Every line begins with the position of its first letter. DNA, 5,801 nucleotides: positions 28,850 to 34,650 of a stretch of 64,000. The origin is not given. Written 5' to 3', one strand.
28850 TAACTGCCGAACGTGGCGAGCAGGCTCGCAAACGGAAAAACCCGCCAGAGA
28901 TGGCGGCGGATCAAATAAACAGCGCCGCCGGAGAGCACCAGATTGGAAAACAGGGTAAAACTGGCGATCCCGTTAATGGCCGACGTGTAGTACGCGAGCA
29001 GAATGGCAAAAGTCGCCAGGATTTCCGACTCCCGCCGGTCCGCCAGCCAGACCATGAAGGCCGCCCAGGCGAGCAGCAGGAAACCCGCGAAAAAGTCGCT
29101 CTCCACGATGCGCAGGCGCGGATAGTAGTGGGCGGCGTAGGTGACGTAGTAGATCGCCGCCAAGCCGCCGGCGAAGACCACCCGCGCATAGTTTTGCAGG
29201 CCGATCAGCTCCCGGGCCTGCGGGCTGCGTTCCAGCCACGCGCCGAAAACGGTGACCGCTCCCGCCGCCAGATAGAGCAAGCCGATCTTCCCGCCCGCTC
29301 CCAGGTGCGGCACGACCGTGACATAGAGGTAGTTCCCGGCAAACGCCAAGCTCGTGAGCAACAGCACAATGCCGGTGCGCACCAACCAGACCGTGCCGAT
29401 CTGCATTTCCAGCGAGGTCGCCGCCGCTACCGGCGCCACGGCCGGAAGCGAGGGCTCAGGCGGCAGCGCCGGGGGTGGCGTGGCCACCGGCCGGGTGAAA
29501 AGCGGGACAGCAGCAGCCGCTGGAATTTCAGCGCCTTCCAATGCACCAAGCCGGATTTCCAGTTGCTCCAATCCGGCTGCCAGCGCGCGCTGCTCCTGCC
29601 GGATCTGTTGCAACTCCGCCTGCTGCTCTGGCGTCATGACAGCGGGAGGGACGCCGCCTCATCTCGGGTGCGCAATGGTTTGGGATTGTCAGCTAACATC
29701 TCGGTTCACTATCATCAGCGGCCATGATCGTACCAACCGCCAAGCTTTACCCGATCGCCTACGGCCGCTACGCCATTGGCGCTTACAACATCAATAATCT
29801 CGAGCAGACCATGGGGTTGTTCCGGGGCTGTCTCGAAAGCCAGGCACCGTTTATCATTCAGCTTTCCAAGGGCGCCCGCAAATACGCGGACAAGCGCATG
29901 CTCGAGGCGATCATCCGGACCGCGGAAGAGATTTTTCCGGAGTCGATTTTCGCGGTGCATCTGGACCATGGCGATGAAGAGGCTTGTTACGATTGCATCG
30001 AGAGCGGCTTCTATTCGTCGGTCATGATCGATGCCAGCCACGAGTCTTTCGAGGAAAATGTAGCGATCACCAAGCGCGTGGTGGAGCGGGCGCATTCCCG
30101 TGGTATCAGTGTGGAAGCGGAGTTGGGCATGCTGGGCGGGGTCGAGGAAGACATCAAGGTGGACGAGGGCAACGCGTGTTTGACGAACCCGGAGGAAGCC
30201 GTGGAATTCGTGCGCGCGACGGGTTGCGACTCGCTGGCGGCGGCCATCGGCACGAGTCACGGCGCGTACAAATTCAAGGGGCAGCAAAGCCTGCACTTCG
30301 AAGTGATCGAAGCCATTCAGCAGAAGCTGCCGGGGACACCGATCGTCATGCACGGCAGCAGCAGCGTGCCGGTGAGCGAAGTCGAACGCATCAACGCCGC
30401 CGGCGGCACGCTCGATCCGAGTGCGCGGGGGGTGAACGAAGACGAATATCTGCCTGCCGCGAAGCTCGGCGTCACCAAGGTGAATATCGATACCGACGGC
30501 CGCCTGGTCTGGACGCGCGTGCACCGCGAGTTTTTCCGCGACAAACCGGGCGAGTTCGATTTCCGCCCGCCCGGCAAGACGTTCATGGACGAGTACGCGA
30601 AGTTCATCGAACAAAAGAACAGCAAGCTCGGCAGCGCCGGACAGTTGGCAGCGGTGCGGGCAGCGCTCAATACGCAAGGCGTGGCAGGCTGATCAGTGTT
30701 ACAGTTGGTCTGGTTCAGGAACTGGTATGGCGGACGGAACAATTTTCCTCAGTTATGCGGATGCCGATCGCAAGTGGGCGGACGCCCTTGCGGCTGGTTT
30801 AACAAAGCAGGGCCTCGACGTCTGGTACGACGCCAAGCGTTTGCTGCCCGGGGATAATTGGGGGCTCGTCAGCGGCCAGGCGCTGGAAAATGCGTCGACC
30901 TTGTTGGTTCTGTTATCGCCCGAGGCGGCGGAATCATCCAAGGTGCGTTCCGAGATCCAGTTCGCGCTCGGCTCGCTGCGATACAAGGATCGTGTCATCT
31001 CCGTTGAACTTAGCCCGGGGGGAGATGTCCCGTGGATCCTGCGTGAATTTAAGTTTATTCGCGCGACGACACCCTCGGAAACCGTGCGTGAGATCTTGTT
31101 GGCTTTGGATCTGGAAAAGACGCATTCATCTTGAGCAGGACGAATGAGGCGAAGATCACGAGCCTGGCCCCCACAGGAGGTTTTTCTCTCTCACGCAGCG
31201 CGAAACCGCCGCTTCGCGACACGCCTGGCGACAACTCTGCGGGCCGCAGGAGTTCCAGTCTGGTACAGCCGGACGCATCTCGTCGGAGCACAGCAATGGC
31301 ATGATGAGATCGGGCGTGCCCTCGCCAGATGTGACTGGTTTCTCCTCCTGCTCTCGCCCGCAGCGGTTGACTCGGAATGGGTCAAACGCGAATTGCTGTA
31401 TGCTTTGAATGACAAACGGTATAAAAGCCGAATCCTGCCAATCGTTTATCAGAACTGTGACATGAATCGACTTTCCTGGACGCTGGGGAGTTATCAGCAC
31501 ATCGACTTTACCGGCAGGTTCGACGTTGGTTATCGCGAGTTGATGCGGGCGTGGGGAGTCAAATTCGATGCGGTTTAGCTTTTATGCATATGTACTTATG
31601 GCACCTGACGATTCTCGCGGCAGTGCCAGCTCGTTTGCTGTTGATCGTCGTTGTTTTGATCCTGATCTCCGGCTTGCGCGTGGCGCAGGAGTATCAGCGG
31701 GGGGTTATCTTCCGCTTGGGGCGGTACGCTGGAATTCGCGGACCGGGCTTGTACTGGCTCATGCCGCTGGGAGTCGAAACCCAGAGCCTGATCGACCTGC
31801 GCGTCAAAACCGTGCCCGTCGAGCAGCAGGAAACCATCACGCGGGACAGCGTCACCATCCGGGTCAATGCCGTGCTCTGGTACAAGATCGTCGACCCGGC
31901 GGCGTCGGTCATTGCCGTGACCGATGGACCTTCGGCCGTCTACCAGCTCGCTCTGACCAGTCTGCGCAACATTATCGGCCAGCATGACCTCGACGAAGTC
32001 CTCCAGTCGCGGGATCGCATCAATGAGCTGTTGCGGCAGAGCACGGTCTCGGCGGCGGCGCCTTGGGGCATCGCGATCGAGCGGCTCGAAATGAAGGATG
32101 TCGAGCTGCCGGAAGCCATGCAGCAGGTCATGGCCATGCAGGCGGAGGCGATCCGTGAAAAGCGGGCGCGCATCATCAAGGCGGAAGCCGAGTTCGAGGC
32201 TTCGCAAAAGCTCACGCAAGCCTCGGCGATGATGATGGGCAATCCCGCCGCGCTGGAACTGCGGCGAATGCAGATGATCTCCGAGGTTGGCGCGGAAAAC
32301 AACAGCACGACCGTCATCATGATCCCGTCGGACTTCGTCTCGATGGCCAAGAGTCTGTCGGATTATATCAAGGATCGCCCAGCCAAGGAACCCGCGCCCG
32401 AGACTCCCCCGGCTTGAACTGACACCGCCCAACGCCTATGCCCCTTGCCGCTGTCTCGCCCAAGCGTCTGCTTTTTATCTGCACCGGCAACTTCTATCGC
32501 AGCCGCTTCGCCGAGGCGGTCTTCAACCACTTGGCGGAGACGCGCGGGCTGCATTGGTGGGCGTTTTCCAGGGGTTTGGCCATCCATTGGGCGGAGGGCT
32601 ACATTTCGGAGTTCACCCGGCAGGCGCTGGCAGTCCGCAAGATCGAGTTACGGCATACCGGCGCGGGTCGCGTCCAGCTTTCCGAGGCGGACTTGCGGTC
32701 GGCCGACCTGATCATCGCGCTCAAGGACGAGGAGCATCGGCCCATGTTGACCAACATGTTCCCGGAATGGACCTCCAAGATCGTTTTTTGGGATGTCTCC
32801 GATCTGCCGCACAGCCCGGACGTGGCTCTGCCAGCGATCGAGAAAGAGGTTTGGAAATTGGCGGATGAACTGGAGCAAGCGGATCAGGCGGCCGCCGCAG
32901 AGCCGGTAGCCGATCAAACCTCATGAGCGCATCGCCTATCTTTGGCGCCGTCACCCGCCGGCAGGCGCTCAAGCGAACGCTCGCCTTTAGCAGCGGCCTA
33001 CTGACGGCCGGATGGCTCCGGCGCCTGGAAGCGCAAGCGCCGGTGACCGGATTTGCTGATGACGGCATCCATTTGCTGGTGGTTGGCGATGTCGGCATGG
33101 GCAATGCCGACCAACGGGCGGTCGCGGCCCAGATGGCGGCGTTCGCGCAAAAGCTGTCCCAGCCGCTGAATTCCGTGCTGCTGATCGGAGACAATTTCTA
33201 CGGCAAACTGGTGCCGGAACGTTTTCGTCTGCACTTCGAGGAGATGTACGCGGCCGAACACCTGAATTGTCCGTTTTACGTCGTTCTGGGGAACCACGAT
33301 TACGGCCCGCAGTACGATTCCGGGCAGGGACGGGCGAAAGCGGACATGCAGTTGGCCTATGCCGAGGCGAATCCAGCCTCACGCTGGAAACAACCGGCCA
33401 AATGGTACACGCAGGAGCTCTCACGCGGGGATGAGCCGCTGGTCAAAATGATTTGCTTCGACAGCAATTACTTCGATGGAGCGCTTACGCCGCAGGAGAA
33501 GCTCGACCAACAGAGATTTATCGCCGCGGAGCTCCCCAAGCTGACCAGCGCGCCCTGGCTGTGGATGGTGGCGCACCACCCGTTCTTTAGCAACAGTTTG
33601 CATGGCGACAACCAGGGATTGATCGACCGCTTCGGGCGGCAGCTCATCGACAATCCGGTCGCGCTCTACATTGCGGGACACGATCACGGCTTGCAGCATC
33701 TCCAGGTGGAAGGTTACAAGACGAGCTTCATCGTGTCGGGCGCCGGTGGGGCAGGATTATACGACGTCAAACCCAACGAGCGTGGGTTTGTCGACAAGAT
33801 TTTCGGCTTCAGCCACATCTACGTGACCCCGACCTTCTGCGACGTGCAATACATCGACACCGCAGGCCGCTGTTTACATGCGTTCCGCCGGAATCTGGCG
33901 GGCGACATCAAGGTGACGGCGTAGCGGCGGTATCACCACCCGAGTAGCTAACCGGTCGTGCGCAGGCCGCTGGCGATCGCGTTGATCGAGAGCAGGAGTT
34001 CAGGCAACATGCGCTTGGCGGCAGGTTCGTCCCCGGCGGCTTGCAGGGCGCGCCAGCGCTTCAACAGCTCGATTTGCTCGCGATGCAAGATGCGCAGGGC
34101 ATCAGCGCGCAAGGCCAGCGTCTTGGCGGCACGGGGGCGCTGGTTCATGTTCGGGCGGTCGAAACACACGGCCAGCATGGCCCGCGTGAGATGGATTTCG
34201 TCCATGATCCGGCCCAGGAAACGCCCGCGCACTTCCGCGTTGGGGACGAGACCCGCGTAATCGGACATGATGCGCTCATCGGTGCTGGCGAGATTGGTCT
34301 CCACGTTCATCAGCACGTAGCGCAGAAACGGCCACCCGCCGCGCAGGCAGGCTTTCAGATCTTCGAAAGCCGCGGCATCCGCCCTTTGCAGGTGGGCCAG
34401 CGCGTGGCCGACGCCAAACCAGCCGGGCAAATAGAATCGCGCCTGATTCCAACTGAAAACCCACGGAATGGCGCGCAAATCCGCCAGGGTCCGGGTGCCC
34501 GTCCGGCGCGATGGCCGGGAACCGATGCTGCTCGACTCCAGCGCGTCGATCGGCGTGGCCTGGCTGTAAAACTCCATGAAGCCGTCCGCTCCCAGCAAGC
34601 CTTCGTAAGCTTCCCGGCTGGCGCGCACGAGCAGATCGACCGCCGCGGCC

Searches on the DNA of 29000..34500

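Call 55: search_rna_families(source=window, start=29000, end=34500, threshold=evalue, max_evalue=1)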
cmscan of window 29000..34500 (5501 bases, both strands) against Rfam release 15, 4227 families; matches with E-value up to 1: 1.
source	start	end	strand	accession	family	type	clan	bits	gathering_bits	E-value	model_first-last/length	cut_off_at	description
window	33087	33116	-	RF02243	Xoo8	Gene; sRNA;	-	15.3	90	0.42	218-247/323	no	Proteobacterial sRNA Xoo8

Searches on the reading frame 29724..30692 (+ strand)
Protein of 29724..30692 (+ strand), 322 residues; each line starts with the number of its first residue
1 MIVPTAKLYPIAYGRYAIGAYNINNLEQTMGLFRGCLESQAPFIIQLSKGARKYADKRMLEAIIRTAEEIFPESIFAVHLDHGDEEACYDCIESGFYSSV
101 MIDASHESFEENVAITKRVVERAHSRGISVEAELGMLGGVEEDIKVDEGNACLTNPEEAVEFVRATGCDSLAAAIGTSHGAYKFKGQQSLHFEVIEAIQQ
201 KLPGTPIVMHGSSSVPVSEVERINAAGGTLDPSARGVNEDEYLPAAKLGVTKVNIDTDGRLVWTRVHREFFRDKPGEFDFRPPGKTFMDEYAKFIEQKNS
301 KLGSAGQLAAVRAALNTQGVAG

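Call 3: search_protein_families(library=pfam, proteins=[window:29724-30692:+], max_evalue=0.01)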
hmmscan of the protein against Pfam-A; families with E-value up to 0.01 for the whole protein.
window:29724-30692:+ (322 aa): 1 family
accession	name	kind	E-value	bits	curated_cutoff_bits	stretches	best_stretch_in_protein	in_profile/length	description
PF01116.26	F_bP_aldolase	-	1.2e-80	271.5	25.5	1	13-307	12-277/277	Fructose-bisphosphate aldolase class-II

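Call 39: search_protein_families(library=padloc, proteins=[window:29724-30692:+], max_evalue=0.01)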
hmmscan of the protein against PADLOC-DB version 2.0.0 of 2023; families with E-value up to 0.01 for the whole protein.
window:29724-30692:+ (322 aa): 0 families
